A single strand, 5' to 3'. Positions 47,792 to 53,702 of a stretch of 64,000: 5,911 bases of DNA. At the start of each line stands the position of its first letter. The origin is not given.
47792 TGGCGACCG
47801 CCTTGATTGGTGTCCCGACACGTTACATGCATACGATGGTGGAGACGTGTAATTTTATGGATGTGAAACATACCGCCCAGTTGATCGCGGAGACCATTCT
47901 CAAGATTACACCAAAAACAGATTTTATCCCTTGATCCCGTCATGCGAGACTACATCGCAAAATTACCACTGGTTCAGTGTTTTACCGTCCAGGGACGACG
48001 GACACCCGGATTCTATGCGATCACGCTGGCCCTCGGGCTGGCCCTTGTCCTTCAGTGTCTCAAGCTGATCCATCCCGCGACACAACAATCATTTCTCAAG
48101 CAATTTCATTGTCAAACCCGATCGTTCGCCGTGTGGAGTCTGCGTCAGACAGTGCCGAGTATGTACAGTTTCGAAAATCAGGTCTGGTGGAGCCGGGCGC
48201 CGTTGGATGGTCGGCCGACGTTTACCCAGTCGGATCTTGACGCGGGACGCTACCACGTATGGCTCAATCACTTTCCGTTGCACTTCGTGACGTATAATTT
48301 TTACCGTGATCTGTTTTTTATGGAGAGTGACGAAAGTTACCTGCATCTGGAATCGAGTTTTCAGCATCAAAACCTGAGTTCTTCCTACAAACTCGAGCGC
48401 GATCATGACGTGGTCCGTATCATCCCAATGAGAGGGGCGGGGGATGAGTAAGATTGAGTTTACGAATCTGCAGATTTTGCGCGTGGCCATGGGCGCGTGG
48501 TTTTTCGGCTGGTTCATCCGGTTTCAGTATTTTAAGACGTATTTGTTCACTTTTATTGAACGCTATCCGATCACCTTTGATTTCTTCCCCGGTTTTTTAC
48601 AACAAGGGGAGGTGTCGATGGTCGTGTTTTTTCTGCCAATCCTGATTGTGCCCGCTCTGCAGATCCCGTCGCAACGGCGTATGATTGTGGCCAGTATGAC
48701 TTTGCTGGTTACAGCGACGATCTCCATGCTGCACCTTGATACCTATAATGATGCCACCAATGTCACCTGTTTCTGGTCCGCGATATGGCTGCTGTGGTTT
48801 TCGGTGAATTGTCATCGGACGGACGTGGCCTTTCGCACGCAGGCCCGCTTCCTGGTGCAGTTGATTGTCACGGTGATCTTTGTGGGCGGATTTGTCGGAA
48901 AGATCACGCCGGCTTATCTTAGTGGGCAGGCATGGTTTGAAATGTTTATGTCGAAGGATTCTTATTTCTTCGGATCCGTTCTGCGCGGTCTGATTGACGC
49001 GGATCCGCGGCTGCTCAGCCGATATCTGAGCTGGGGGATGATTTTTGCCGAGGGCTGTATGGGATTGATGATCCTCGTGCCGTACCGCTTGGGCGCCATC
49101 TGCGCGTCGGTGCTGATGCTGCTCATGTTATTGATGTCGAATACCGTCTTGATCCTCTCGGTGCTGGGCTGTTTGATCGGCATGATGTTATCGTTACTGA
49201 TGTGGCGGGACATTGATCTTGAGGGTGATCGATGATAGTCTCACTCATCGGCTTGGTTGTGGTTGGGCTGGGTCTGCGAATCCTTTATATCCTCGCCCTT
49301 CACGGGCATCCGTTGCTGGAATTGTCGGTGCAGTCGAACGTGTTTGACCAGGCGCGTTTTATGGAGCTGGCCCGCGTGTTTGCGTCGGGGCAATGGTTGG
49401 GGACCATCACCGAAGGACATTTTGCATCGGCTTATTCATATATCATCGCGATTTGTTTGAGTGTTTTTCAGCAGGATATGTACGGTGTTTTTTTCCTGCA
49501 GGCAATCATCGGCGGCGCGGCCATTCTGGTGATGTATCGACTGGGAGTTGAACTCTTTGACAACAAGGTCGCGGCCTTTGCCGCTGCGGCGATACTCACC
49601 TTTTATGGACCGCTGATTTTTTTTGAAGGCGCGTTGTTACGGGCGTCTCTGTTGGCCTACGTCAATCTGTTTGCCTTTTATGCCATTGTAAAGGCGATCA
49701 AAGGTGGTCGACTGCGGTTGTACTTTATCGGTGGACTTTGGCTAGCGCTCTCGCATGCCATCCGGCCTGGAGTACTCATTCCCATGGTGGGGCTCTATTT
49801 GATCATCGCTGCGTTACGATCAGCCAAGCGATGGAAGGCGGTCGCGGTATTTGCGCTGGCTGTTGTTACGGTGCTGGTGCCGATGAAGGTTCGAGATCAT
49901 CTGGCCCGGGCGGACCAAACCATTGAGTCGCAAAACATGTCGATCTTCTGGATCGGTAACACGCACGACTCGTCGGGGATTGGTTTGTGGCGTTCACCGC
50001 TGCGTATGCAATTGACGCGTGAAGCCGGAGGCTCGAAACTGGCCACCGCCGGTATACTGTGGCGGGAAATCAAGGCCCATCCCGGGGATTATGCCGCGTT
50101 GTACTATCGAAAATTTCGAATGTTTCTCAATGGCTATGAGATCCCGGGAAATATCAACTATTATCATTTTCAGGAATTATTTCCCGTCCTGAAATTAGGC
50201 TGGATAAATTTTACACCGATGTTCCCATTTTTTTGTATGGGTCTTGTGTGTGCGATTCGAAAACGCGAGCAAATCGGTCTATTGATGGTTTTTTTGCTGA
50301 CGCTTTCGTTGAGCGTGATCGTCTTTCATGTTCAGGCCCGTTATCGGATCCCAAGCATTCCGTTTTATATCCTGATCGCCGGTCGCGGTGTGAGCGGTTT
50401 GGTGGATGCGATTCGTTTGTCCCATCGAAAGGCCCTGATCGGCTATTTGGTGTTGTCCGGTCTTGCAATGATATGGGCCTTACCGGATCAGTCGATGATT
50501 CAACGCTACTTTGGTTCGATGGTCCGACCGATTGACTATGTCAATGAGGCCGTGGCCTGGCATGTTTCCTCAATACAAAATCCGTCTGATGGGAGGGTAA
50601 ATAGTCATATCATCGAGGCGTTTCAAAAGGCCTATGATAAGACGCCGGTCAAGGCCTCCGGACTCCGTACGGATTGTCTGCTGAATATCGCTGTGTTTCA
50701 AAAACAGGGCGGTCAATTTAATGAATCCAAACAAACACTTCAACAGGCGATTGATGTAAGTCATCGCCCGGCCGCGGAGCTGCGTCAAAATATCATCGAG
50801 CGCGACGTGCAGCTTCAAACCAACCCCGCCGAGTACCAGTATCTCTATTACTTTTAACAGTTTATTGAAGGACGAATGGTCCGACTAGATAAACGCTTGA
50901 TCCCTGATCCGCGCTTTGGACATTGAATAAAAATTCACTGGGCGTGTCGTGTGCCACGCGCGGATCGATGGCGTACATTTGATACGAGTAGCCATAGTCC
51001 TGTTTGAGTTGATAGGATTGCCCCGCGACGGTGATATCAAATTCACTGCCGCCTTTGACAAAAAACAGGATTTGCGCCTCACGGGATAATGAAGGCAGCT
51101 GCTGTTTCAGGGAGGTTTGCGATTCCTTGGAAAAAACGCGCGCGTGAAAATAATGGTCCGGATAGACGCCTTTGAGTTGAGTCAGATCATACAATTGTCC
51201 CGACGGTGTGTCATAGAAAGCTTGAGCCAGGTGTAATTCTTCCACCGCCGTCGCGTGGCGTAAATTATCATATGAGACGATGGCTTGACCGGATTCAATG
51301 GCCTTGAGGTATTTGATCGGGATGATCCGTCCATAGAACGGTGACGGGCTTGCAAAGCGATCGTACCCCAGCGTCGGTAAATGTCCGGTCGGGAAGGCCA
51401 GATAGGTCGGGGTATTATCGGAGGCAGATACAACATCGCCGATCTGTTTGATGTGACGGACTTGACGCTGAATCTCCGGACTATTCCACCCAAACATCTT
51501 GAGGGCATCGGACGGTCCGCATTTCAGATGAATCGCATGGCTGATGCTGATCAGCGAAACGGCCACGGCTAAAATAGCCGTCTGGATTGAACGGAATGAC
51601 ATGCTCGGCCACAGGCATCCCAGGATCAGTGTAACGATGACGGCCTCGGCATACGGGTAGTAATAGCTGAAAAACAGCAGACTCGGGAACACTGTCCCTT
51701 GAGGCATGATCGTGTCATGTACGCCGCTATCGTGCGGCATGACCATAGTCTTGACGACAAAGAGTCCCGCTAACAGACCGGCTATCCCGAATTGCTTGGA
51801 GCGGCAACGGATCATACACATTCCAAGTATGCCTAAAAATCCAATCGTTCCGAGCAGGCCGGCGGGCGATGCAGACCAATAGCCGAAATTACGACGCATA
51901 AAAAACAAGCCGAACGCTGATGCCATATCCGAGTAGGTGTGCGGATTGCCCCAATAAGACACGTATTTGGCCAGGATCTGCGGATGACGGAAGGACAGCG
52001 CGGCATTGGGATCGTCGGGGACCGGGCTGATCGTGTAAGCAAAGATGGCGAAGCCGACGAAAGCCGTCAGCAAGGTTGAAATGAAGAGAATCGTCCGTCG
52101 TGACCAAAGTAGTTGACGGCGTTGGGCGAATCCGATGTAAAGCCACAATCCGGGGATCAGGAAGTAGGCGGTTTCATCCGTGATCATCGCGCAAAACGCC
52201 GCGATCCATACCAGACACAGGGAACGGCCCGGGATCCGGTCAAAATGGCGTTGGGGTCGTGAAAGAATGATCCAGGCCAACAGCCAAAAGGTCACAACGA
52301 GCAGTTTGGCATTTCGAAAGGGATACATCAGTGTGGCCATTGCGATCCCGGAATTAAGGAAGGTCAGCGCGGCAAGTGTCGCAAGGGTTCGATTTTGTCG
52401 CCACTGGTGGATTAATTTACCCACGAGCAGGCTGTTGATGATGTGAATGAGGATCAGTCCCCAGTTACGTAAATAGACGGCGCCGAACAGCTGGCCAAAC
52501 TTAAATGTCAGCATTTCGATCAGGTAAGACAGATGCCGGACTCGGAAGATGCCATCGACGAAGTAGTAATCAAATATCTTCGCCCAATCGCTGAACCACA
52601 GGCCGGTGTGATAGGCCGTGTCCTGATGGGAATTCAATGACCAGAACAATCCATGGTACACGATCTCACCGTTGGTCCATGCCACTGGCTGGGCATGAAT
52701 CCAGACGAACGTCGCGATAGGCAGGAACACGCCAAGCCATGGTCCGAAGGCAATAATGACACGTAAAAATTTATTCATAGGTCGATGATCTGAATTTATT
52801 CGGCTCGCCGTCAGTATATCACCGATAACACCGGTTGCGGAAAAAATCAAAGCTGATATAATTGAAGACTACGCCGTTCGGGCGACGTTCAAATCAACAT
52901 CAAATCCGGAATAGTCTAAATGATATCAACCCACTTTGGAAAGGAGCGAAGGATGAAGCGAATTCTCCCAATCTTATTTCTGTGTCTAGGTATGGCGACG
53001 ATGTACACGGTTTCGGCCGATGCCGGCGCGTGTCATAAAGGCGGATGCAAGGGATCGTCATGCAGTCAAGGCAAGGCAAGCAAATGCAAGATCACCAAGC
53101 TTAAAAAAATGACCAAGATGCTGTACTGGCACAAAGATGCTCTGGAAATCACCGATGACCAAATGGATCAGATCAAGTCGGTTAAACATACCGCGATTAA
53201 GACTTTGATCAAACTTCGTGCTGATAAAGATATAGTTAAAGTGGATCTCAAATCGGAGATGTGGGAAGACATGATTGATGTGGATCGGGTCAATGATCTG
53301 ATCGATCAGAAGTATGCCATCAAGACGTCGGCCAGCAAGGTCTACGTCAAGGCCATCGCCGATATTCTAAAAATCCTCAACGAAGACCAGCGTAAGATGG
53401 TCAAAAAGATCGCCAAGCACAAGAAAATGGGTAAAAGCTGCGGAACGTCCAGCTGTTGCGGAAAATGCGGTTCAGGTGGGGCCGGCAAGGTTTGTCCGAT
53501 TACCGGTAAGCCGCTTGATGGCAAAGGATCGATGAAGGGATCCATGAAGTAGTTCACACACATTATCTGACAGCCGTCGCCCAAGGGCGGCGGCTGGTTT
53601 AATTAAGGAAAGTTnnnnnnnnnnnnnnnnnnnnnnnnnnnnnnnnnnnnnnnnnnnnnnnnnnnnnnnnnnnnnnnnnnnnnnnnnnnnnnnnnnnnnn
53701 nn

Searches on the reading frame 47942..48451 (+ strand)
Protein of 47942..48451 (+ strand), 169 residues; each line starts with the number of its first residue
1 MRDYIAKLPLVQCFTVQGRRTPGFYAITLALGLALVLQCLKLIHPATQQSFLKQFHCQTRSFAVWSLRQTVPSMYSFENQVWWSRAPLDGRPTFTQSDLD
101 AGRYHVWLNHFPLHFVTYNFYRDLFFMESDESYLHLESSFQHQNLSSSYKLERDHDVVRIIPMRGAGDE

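Call 3: search_protein_families(library=pfam, proteins=[window:47942-48451:+], max_evalue=0.1)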
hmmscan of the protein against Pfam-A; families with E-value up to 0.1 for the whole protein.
window:47942-48451:+ (169 aa): 1 family
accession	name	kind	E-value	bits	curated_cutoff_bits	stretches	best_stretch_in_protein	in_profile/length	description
PF17599.7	DUF5495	-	0.064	14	27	0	24-47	56-79/87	Family of unknown function (DUF5495)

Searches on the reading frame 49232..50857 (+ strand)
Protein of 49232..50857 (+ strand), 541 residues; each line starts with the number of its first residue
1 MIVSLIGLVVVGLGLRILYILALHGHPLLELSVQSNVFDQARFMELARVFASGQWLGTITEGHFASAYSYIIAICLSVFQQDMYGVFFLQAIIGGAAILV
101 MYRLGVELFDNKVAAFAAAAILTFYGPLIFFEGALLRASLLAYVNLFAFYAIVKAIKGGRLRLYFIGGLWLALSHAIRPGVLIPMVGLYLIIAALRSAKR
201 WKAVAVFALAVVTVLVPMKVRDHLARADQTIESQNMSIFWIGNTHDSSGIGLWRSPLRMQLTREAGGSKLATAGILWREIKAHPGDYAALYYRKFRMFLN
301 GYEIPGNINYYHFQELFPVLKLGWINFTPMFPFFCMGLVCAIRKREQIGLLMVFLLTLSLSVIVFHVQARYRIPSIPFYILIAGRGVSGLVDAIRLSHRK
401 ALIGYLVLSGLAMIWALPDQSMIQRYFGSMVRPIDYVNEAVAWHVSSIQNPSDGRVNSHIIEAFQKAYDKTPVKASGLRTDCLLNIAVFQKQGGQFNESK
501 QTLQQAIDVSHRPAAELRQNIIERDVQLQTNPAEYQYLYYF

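Call 3: search_protein_families(library=pfam, proteins=[window:49232-50857:+], max_evalue=0.1)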
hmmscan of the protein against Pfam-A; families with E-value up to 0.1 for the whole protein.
window:49232-50857:+ (541 aa): 2 families
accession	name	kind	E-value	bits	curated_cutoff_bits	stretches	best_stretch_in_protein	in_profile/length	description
PF13231.12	PMT_2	-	1e-07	32.7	26.1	1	68-214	6-157/160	Dolichyl-phosphate-mannose-protein mannosyltransferase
PF13174.12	TPR_6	-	0.064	14.4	26.3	0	481-508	1-28/33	Tetratricopeptide repeat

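Call 4: search_protein_families(library=ncbifam, proteins=[window:49232-50857:+], max_evalue=0.1)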
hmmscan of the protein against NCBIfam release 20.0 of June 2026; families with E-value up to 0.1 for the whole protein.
window:49232-50857:+ (541 aa): 1 family
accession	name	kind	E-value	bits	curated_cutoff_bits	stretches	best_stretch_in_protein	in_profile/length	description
NF047440.1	LA3751_2_3_fam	subfamily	2.1e-06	26.8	200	1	64-213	81-231/460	LA_3751/LA_3752 family putative glycosyltransferase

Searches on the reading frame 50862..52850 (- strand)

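Call 3: search_protein_families(library=pfam, proteins=[window:50862-52850:-], max_evalue=0.1)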
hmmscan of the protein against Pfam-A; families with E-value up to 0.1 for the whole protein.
window:50862-52850:- (662 aa): 0 families

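Call 4: search_protein_families(library=ncbifam, proteins=[window:50862-52850:-], max_evalue=0.1)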
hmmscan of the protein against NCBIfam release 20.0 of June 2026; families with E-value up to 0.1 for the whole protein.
window:50862-52850:- (662 aa): 1 family
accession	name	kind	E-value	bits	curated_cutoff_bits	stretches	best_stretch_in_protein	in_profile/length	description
NF042932.1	BlpZ_fam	equivalog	0.07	13.4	50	0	160-198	41-75/82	immunity protein BlpZ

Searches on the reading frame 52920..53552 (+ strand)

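Call 3: search_protein_families(library=pfam, proteins=[window:52920-53552:+], max_evalue=0.1)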
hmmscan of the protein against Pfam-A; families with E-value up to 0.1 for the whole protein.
window:52920-53552:+ (210 aa): 1 family
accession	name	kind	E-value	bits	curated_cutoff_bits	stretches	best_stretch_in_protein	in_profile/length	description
PF07813.17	LTXXQ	-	0.02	16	24.3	1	72-163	10-98/100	LTXXQ motif family protein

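Call 4: search_protein_families(library=ncbifam, proteins=[window:52920-53552:+], max_evalue=0.1)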
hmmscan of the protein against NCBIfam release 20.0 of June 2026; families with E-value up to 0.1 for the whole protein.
window:52920-53552:+ (210 aa): 1 family
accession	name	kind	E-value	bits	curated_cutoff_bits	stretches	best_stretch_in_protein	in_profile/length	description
NF005458.0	PRK07053.1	equivalog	0.044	13.1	250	1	10-79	78-149/234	glutamine amidotransferase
